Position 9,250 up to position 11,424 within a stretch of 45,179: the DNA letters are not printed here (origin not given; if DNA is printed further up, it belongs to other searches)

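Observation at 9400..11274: Zinc carboxypeptidase (M14-like) catalytic motifs inside a baseplate protein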

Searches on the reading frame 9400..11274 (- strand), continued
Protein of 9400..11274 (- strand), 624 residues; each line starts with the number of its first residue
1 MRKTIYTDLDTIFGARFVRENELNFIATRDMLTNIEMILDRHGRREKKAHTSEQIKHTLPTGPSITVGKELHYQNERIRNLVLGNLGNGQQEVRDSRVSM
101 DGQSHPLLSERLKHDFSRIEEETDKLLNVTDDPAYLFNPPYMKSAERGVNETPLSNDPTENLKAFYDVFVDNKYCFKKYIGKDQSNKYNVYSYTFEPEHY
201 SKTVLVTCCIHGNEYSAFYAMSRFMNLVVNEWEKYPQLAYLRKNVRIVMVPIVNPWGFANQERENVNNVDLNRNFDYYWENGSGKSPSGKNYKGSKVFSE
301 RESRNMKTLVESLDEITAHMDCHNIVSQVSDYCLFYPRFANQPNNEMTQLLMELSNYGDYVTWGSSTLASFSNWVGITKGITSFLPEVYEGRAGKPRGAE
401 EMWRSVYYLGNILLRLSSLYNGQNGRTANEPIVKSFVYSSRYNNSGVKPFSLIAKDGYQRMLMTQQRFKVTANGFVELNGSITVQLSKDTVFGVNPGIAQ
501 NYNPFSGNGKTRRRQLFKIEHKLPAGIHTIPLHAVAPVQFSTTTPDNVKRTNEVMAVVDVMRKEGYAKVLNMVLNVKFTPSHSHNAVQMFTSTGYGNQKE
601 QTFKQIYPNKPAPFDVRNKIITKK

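Call 19: search_dna_similar(query=window:9400-11274:-, collection=phages, mode=protein, max_rows=60, max_evalue=0.00001)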
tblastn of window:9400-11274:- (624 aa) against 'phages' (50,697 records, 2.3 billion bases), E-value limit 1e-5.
Records with a match: 277; places in all: 278; records where one place covers at least 80% of the query: 19.
Best place of each record, by identity: 95-99% 4; 60-80% 2; <60% 271.
By first word of the organism name: Staphylococcus 245; Bacillus 20; Brochothrix 4; Clostridium 2; Stenotrophomonas 2; Phage 1; Halomonas 1; Xanthomonas 1; Acinetobacter 1.
By host as written in the record: Staphylococcus aureus 74; Staphylococcus sp. 30; - 30; Staphylococcus epidermidis 14; Staphylococcus aureus RN4220 7; Bacillus megaterium 6; Staphylococcus aureus subsp. aureus RN4220 6; Bacillus megaterium Km 5; and 71 more.
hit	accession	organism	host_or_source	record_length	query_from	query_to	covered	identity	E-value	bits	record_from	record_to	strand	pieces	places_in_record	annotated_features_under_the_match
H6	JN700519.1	Staphylococcus phage StB27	Staphylococcus hominis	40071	1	624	100%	97.1%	0e+0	1270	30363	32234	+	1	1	Zn carboxypeptidase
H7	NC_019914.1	Staphylococcus phage StB27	Staphylococcus hominis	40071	1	624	100%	97.1%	0e+0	1270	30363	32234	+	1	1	zinc carboxypeptidase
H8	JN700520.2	Staphylococcus phage StB12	Staphylococcus hominis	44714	1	601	96%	97.0%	0e+0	1224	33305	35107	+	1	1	Zn carboxypeptidase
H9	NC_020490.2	Staphylococcus phage StB12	Staphylococcus hominis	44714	1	601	96%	97.0%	0e+0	1224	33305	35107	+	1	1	zinc carboxypeptidase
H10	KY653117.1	Staphylococcus phage IME1323_01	Staphylococcus caprae IME1323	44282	1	617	99%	67.3%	0e+0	887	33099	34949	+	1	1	putative major teichoic acid biosynthesis protein C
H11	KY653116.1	Staphylococcus phage IME1318_01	Staphylococcus haemolyticus IME1318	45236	1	624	100%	65.1%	0e+0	864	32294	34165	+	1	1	putative major teichoic acid biosynthesis protein C | minor structural protein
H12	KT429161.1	Staphylococcus phage StB20-like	Staphylococcus epidermidis 36-1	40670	31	620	95%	49.4%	0e+0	597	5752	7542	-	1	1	zinc carboxypeptidase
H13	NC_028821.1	Staphylococcus phage StB20-like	Staphylococcus epidermidis 36-1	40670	31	620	95%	49.4%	0e+0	597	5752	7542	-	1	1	zinc carboxypeptidase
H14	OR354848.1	Staphylococcus phage S-CoN_Ph25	Staphylococcus sp.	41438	31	620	95%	49.3%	2e-173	609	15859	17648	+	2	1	zinc carboxypeptidase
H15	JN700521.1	Staphylococcus phage StB20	Staphylococcus capitis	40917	31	620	95%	49.2%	0e+0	597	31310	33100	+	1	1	Zn carboxypeptidase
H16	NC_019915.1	Staphylococcus phage StB20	Staphylococcus capitis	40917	31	620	95%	49.2%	0e+0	597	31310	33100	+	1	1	zinc carboxypeptidase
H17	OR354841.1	Staphylococcus phage S-CoN_Ph18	Staphylococcus sp.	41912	42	620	93%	50.1%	0e+0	593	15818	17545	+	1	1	zinc carboxypeptidase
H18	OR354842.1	Staphylococcus phage S-CoN_Ph19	Staphylococcus sp.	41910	42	620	93%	50.1%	0e+0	593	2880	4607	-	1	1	zinc carboxypeptidase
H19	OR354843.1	Staphylococcus phage S-CoN_Ph20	Staphylococcus sp.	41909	42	620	93%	50.1%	0e+0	593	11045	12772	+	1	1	zinc carboxypeptidase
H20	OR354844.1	Staphylococcus phage S-CoN_Ph21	Staphylococcus sp.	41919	42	620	93%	50.1%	0e+0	593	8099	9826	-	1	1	zinc carboxypeptidase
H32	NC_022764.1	Bacillus phage Page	Bacillus megaterium Km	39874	111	554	71%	30.3%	2e-61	227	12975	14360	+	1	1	zinc carboxypeptidase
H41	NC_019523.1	Clostridium phage phi24R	Clostridium perfringens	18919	180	415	38%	26.3%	1e-17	94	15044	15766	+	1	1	zinc carboxypeptidase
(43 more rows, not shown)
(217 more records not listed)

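Call 24: predict_structure(alignment_id=A1)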
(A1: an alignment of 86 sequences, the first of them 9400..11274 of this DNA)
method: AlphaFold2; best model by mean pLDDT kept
length: 624 residues; sequences in the alignment: 86
mean_pLDDT: 87.7   pTM: 0.75
mean pLDDT of the five models: 87.7, 86.9, 86.1, 84.2, 83.7
residues with pLDDT >= 90: 387; 70-90: 181; 50-70: 46; < 50: 10
segments of 3 or more residues with pLDDT < 50: 80-89
pLDDT, mean of each block of 10 residues (from residue 1): 61 75 77 81 71 74 72 64 41 62 70 76 72 89 93 96 97 96 98 95 97 97 97 92 96 98 97 96 90 96 98 94 93 94 92 91 94 94 96 90 96 94 72 94 87 83 92 95 95 96 92 93 96 96 88 94 91 96 88 87 87 75 71
secondary structure, 60 per line:
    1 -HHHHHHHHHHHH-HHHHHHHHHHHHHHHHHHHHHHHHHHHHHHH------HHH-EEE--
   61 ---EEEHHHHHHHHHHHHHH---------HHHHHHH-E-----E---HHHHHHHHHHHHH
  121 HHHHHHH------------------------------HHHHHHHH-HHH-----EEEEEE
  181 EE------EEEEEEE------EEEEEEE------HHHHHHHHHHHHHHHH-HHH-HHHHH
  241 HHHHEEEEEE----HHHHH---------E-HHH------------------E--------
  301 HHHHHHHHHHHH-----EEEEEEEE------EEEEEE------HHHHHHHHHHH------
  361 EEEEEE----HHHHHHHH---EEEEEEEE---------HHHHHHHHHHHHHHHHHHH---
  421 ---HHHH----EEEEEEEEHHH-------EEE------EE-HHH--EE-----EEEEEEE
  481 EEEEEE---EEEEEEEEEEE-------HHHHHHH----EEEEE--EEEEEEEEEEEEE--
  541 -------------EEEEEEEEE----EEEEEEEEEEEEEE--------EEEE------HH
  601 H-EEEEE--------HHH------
elements in order: H2-13 H15-45 E56-58 E64-66 H67-80 H90-96 H108-127 H158-165 E175-182 E189-195 E202-208 H215-230 H236-244 E245-250 H255-259 H301-312 E318-325 E332-337 H344-354 E361-366 H371-378 E382-389 H399-417 H424-427 E432-439 E450-452 E474-486 E490-500 H508-514 E519-523 E526-538 E554-562 E567-580 E589-592 E603-607

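Call 31: search_solved_structures(query=A1, max_evalue=0.01, show_alignments=0)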
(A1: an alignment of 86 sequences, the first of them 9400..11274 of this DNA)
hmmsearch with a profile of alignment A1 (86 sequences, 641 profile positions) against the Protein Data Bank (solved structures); distinct sequences matched with E-value up to 0.01: 56.
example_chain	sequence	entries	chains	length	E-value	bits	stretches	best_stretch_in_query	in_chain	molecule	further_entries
1jqg_A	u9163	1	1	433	4.6e-15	58.4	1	257-381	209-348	carboxypeptidase A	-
7eqx_C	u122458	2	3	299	5.2e-13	51.6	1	215-349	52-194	Carboxypeptidase B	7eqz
5mrv_A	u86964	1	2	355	8.9e-12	47.5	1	174-342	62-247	Carboxypeptidase O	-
2c1c_A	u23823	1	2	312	1.1e-11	47.2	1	216-341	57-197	CARBOXYPEPTIDASE B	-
5hxd_A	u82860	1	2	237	1.2e-10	43.8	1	219-332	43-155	Protein MpaA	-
1uwy_A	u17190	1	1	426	4.9e-10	41.8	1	222-299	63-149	CARBOXYPEPTIDASE M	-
1nsa_A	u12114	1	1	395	1.2e-09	40.5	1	143-340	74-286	PROCARBOXYPEPTIDASE B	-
1cpb_B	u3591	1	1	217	2e-09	39.8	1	282-341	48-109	CARBOXYPEPTIDASE B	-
1h8l_A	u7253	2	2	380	5.4e-09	38.3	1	222-293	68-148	CARBOXYPEPTIDASE GP180 RESIDUES 503-882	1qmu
4uia_A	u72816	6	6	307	6.2e-09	38.1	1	166-370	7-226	CARBOXYPEPTIDASE B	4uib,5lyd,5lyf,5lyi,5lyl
2pcu_A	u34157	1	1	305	7e-09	38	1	218-339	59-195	Carboxypeptidase A4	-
2bo9_A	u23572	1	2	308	7.1e-09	37.9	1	218-339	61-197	CARBOXYPEPTIDASE A4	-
4a94_A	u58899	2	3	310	7.1e-09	37.9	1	218-339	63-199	CARBOXYPEPTIDASE A4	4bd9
2boa_A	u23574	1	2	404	1.2e-08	37.2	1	218-339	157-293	CARBOXYPEPTIDASE A4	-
1kwm_A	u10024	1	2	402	1.8e-08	36.6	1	154-342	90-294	Procarboxypeptidase B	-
6v8i_BH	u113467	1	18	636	4.2e-08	35.4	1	20-150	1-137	Receptor Binding Protein, gp61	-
5efv_A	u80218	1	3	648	5.1e-08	35.1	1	19-140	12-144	Phi ETA orf 56-like protein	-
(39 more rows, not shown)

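Call 45: get_annotated_region(hit=H32, flank=6000)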
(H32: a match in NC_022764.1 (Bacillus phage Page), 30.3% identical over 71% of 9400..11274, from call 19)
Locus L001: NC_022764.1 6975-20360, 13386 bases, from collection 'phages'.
description: Bacillus phage Page, complete genome.
organism: Bacillus phage Page (NCBI taxid 1406786)
taxonomy: Viruses; Duplodnaviria; Heunggongvirae; Uroviricota; Caudoviricetes; Pagevirus; Pagevirus page
host: Bacillus megaterium Km; source: -; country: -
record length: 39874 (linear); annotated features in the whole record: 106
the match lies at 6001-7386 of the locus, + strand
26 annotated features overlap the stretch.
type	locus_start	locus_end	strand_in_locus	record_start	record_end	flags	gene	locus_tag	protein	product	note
CDS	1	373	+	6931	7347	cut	-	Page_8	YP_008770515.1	hypothetical protein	-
regulatory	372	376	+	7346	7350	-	-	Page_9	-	ribosome_binding_site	-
CDS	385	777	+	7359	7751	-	-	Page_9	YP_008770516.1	hypothetical protein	-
regulatory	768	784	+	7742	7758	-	-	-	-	terminator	-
regulatory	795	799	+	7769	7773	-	-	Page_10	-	ribosome_binding_site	-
CDS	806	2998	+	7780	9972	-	-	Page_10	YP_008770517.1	tail protein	-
regulatory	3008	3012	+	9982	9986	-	-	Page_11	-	ribosome_binding_site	-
CDS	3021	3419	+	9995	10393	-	-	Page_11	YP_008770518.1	hypothetical protein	-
regulatory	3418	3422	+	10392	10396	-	-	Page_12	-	ribosome_binding_site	-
CDS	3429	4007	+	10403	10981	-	-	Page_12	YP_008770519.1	hypothetical protein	-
regulatory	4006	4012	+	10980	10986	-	-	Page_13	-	ribosome_binding_site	-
CDS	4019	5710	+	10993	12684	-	-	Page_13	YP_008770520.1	tail spike protein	contains pectin lyase domain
regulatory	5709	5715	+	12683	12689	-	-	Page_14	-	ribosome_binding_site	-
CDS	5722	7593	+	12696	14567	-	-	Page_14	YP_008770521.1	zinc carboxypeptidase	-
regulatory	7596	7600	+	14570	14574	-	-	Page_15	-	ribosome_binding_site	-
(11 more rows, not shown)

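Call 46: get_annotated_region(hit=H41, flank=5000)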
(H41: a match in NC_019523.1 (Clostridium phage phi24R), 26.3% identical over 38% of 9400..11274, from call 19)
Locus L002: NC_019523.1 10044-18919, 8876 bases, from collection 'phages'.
description: Clostridium phage phi24R, complete genome.
organism: Clostridium phage phi24R (NCBI taxid 1128071)
taxonomy: Viruses; Duplodnaviria; Heunggongvirae; Uroviricota; Caudoviricetes; Guelinviridae; Denniswatsonvirinae; Gregsiragusavirus; Gregsiragusavirus phi24R
host: Clostridium perfringens; source: raw sewage; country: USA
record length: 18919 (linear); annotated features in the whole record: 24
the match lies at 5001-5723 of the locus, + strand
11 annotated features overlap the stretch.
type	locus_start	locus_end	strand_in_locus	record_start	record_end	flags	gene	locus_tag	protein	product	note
CDS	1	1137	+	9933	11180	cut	-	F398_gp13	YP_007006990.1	tail protein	-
CDS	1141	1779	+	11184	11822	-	-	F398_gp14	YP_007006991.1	endolysin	-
CDS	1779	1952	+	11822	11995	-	-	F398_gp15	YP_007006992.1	holin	-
CDS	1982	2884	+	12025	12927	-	-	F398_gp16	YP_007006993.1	upper collar connector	similar to phage connector Gp10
CDS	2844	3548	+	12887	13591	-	-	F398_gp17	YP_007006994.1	lower collar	-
CDS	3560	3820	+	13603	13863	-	-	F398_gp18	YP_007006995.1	hypothetical protein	-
CDS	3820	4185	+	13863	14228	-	-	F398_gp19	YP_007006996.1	hypothetical protein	-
CDS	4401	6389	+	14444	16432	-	-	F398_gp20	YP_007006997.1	zinc carboxypeptidase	-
CDS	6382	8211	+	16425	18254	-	-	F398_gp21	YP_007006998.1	pre-neck appendage protein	contains pectate lyase protein domain PF12708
CDS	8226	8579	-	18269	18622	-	-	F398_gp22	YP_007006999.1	hypothetical protein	-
repeat_region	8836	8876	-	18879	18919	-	-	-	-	-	inverted terminal repeat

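Call 51: fold_search(model_id=the predicted structure, library=pdb)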
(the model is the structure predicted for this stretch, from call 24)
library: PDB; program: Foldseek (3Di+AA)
matches with E <= 10: 1783; with E <= 0.001: 222
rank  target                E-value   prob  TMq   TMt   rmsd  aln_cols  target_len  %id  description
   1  7aqp                  8.8e-16  1.00  0.36  0.66   4.8       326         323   18  T262S, A251S, L254S, L211Q mutant of carboxypeptidase T from Thermoactinomyces vulgaris (released 2020-12-02)
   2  8qvo                  2.5e-15  1.00  0.35  0.65   4.4       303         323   18  L211Q, L254N, T262G mutant of carboxypeptidase T from Thermoactinomyces vulgaris (released 2024-01-17)
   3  3v38                  3.5e-15  1.00  0.35  0.64   4.3       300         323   18  Carboxypeptidase T mutant L254N (released 2012-12-19)
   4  3prt                  4.9e-15  1.00  0.35  0.66   4.0       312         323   18  Mutant of the Carboxypeptidase T (released 2011-11-30)
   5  6f79                  1.6e-14  1.00  0.36  0.65   4.6       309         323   18  Carboxypeptidase T mutant L211Q with Sulphamoil Arginine (released 2018-08-15)
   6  7eqx_C                1.8e-14  1.00  0.35  0.70   4.0       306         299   18  Crystal structure of an Aedes aegypti procarboxypeptidase B1 (released 2021-11-10)
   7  1jqg                  2.3e-14  1.00  0.33  0.49  22.7       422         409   15  Crystal Structure of the Carboxypeptidase A from Helicoverpa Armigera (released 2002-08-07)
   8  1nsa                  2.5e-14  1.00  0.36  0.56  17.9       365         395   18  THREE-DIMENSIONAL STRUCTURE OF PORCINE PROCARBOXYPEPTIDASE B: A STRUCTURAL BASIS OF ITS INACTIVITY (released 1997-12-24)
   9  1obr                  3.3e-14  1.00  0.35  0.66   3.8       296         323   19  CARBOXYPEPTIDASE T (released 1997-01-11)
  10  4uee_B                3.5e-14  1.00  0.36  0.70   3.4       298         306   21  Crystal structure of the human CARBOXYPEPTIDASE A1 in complex with the PHOSPHINIC INHIBITOR Acetyl-Leu-Ala-Y(PO2CH2)-h (released 2016-01-20)
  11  1zli_A                3.5e-14  1.00  0.36  0.70   3.7       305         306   20  Crystal structure of the tick carboxypeptidase inhibitor in complex with human carboxypeptidase B (released 2005-07-05)
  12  1ee3                  4.1e-14  1.00  0.36  0.70   3.4       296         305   21  Cadmium-substituted bovine pancreatic carboxypeptidase A (alfa-form) at pH 7.5 and 2 mM chloride in monoclinic crystal f (released 2002-06-26)
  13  5om9_B                4.1e-14  1.00  0.37  0.57  21.8       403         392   17  Crystal structure of the human CARBOXYPEPTIDASE A1 in complex with a thiirane mechanism-based inhibitor (released 2017-08-09)
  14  1kwm_A                4.6e-14  1.00  0.36  0.54  21.6       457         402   16  Human procarboxypeptidase B: Three-dimensional structure and implications for thrombin-activatable fibrinolysis inhibi (released 2002-06-05)
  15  3fju_A                5.5e-14  1.00  0.37  0.72   3.3       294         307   21  Ascaris suum carboxypeptidase inhibitor in complex with human carboxypeptidase A1 (released 2008-12-30)
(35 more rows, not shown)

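Call 57: find_related_loci(query=A2, collection=genome_contigs, flank=6000)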
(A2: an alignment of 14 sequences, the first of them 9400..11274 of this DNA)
Query A2 (624 aa) in genome_contigs; peptide patterns used: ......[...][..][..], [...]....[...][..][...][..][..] (x = any residue, [..] = any of these).
600 stretches matched a pattern (row limit reached: there are more); 454 encode a relative of the query (tblastn E <= 1e-3); the best 80 are kept; 80 distinct loci.
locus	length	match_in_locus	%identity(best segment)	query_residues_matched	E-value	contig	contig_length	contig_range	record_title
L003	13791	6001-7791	50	31-620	0e+0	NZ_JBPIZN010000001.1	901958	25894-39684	Staphylococcus auricularis strain FT543_184 NODE_1_length_901958_cov_349.851724, whole genome shotgun sequence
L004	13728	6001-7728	50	42-620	0e+0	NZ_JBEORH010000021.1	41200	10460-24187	Nocardioides sp. NPDC127503 NPDC127503_77_D1.ctg-0021, whole genome shotgun sequence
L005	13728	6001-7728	50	42-620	0e+0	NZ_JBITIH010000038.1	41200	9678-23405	Micromonospora sp. NPDC050417 NPDC050417_58_G12.ctg-0038, whole genome shotgun sequence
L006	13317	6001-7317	28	68-511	8e-44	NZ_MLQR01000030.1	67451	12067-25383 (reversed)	Anaerobacillus alkalilacustris strain DSM 18345 Ga0137925_131, whole genome shotgun sequence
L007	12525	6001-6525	29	190-391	1e-15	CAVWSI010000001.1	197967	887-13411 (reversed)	MAG: uncultured Solirubrobacterales bacterium isolate MFD05442.bin.2.83 genome assembly, contig: contig_11346, whole gen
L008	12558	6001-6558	26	190-402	6e-15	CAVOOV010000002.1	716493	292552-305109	MAG: uncultured Solirubrobacterales bacterium isolate MFD00125.bin.2.70 genome assembly, contig: contig_16391, whole gen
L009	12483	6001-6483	28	197-368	8e-15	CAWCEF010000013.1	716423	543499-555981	MAG: uncultured Solirubrobacterales bacterium isolate MFD04463.bin.1.43 genome assembly, contig: contig_58313, whole gen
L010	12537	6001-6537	27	197-402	4e-14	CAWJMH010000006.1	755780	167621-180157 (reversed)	MAG: uncultured Solirubrobacterales bacterium isolate MFD02671.bin.2.38 genome assembly, contig: contig_15841, whole gen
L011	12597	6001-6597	28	204-376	3e-13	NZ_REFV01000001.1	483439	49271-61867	Dokdonia sinensis strain SH27 Scaffold1, whole genome shotgun sequence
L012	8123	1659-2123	31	203-375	4e-13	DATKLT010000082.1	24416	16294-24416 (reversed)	MAG TPA_asm: Solirubrobacterales bacterium isolate SMAG_U14692 k141_4706822, whole genome shotgun sequence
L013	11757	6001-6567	28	190-406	4e-13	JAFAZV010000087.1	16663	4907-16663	MAG: Solirubrobacterales bacterium isolate CP_BM_RX_R9_14 BM_RX_R9_k147_1886519, whole genome shotgun sequence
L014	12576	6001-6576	28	202-382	7e-13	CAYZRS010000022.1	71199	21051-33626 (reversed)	MAG TPA_asm: uncultured Pirellulaceae bacterium isolate SRP268394_co2_211 genome assembly, contig: NODE_405_length_71199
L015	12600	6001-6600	27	190-395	7e-13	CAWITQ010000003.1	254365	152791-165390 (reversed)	MAG: uncultured Solirubrobacterales bacterium isolate MFD01213.bin.2.42 genome assembly, contig: contig_21504, whole gen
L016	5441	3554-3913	35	204-326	1e-12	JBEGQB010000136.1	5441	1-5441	MAG: Actinomycetota bacterium isolate pamunkeyriver_2019_sw_WHONDRS-S19S_0054_A_bin.54 scaffold_0008054, whole genome sh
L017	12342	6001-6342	33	197-321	1e-12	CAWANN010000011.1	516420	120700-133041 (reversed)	MAG: uncultured Solirubrobacterales bacterium isolate MFD01633.bin.1.32 genome assembly, contig: contig_24395, whole gen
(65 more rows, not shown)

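Call 69: find_encoding_contigs(protein=P0049, flank=8000, max_places=2)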
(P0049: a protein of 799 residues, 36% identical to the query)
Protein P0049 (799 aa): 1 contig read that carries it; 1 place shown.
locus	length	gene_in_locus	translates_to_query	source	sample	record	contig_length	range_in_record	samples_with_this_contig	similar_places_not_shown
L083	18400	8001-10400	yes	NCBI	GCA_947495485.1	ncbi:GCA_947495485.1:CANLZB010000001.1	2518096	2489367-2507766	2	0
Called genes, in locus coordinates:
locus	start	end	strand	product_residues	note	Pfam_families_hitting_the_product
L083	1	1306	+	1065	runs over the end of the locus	PF24049:YOMG_N, PF06605:Prophage_tail, PF00657:Lipase_GDSL, PF13472:Lipase_GDSL_2, PF16255:Lipase_GDSL_lke (weak)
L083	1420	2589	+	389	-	PF03009:GDPD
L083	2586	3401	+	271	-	-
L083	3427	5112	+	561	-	-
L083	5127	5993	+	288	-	PF27067:YomF_N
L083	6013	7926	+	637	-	PF13884:Peptidase_S74 (weak)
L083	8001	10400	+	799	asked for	PF00246:Peptidase_M14, PF10994:DUF2817, PF24827:AstE_AspA_cat (faint)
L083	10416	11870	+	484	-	PF13472:Lipase_GDSL_2, PF13385:Laminin_G_3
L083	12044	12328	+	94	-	-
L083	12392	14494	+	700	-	PF26209:Phage_phiTE_241_C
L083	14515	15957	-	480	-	PF04932:Wzy_C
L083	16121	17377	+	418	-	PF00150:Cellulase, PF11790:Glyco_hydro_cc (faint)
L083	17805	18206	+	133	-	-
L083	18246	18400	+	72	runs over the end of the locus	PF04688:Holin_SPP1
